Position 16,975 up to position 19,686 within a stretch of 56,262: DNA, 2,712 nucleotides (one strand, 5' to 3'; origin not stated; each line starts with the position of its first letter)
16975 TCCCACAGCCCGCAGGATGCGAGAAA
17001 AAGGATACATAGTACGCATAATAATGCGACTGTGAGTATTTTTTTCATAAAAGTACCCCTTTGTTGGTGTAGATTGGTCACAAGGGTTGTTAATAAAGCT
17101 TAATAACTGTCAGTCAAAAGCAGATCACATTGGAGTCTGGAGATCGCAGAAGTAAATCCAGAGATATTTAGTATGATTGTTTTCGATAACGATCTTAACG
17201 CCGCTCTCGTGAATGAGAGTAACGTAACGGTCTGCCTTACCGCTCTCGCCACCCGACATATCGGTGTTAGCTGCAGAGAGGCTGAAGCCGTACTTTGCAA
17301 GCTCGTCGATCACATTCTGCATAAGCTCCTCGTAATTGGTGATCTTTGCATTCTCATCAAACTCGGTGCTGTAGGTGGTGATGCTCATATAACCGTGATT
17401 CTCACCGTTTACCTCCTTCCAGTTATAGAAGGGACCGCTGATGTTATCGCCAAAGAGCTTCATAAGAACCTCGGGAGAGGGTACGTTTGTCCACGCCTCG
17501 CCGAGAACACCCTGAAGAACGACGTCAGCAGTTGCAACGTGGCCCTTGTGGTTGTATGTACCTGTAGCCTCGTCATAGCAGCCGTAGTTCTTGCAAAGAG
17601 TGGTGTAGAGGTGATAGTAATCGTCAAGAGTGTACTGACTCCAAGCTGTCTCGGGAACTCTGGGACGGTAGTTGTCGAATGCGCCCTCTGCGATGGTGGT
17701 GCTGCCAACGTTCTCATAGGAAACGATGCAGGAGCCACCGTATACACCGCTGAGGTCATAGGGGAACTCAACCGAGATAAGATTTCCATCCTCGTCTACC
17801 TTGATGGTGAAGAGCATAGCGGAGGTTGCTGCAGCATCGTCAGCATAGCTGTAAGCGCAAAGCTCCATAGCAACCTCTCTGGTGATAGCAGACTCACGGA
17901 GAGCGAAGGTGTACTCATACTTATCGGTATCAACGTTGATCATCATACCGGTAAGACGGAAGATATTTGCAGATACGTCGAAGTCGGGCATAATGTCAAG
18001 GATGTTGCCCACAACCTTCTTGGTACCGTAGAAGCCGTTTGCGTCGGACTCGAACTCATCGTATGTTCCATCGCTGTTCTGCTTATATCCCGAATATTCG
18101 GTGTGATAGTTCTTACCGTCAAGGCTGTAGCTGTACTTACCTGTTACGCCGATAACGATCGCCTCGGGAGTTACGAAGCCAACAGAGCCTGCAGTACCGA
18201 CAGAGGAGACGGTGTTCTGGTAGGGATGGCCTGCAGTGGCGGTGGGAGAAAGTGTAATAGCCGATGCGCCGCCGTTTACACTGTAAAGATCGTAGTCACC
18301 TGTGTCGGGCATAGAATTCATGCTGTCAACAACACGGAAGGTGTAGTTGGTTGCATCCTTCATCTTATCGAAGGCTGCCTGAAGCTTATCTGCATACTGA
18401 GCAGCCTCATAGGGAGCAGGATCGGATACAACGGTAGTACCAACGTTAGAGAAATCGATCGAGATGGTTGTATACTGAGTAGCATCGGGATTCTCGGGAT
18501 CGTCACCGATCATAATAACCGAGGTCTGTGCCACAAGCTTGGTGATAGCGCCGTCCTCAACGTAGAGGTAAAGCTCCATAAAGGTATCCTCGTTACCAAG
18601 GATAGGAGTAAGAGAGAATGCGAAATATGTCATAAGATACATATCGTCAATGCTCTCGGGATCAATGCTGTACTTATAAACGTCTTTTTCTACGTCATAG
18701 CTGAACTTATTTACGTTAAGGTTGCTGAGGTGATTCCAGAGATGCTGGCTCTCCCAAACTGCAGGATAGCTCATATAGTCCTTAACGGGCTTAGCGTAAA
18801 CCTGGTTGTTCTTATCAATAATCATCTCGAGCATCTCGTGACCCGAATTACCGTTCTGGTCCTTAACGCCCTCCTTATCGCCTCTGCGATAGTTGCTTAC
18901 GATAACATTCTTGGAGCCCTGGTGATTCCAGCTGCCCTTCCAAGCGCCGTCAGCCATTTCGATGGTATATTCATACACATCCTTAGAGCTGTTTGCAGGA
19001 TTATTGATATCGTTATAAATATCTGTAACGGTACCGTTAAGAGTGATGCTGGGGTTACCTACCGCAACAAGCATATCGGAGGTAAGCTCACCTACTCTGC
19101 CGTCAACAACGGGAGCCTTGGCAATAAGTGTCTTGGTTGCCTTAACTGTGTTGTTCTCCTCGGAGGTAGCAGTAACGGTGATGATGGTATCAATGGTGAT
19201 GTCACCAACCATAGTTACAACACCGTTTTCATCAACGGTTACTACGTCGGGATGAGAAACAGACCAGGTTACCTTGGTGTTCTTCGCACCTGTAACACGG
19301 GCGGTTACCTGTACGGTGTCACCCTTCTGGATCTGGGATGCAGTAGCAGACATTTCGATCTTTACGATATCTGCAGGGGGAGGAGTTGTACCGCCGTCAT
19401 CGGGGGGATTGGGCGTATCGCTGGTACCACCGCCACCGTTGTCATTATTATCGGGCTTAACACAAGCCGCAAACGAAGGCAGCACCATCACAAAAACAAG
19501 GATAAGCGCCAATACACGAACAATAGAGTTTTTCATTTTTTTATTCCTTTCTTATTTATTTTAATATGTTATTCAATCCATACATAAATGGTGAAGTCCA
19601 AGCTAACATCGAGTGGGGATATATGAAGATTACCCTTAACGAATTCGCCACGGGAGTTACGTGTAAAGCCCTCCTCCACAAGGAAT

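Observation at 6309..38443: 32-kb, 12-gene operon coupling an Opp importer to a giant S8-LRR protease and four giant lipoproteins: a candidate undescribed surface capture/proteolysis/uptake system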

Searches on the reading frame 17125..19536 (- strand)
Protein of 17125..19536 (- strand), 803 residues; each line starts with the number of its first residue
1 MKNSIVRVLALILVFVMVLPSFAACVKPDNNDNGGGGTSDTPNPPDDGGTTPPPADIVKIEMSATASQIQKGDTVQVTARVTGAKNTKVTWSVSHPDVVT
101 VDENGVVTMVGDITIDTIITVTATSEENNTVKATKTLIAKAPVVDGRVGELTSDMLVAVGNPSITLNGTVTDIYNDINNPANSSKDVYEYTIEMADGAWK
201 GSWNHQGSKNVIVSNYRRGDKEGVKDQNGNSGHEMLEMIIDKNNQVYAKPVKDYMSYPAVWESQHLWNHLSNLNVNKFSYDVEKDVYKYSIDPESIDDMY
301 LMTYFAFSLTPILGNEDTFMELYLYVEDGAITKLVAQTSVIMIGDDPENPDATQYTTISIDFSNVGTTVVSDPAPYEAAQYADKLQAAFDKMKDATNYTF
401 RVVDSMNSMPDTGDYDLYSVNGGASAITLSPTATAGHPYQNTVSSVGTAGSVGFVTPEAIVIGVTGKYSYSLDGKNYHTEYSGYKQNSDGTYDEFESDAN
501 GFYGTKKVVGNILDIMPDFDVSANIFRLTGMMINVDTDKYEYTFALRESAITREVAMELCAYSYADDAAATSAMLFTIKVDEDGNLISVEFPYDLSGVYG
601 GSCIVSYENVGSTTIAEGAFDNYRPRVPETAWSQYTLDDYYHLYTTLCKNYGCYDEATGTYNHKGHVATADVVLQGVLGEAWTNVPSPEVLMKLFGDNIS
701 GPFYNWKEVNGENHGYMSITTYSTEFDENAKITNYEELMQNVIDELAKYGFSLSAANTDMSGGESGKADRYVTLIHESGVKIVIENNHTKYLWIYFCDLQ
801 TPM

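Call 5: search_protein_families(library=pfam, proteins=[window:17125-19536:-], max_evalue=0.01)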
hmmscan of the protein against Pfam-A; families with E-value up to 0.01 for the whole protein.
window:17125-19536:- (803 aa): 3 families
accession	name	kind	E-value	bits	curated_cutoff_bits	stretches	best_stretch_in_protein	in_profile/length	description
PF20578.4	aBig_2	-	0.00015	21.9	27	1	74-136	22-81/89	Atrophied bacterial Ig domain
PF02368.24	Big_2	-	0.0006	20.2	22.8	1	60-127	5-70/79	Bacterial Ig-like domain (group 2)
PF21764.3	Invasin_D4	-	0.0088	17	27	0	72-123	23-74/88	Invasin, domain 4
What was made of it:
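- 17125..19536 (-): g10: 803-aa lipoprotein, paralogue of g9. Weak Big_2 hit (call 5).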

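Call 27: search_protein_families(library=ncbifam, proteins=[window:17125-19536:-], max_evalue=0.01)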
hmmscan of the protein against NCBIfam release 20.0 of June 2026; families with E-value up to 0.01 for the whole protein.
window:17125-19536:- (803 aa): 1 family
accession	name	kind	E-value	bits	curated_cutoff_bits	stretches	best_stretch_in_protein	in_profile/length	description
NF011433.1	PRK14864.1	equivalog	0.0031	17.7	100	1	152-205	39-92/98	biofilm peroxide resistance protein BsmA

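Call 75: search_protein_families(library=phrogs, proteins=[window:17125-19536:-], max_evalue=0.001)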
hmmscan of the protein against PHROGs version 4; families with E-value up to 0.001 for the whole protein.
window:17125-19536:- (803 aa): 2 families
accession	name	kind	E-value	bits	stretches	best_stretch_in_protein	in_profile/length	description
phrog_341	-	tail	0.00054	21.1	0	54-135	64-145/154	major tail protein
phrog_10059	-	unknown function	0.00059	19.7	1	62-134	189-256/345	-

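Call 88: search_protein_families(library=pfam, proteins=[window:17128-19101:-], max_evalue=1)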
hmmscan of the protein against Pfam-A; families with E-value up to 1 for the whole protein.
window:17128-19101:- (658 aa): 1 family
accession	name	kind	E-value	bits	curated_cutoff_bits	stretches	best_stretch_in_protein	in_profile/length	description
PF07354.18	Sp38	-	0.022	15.2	23.1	1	427-469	42-82/100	Zona-pellucida-binding protein (Sp38) N-terminal Ig domain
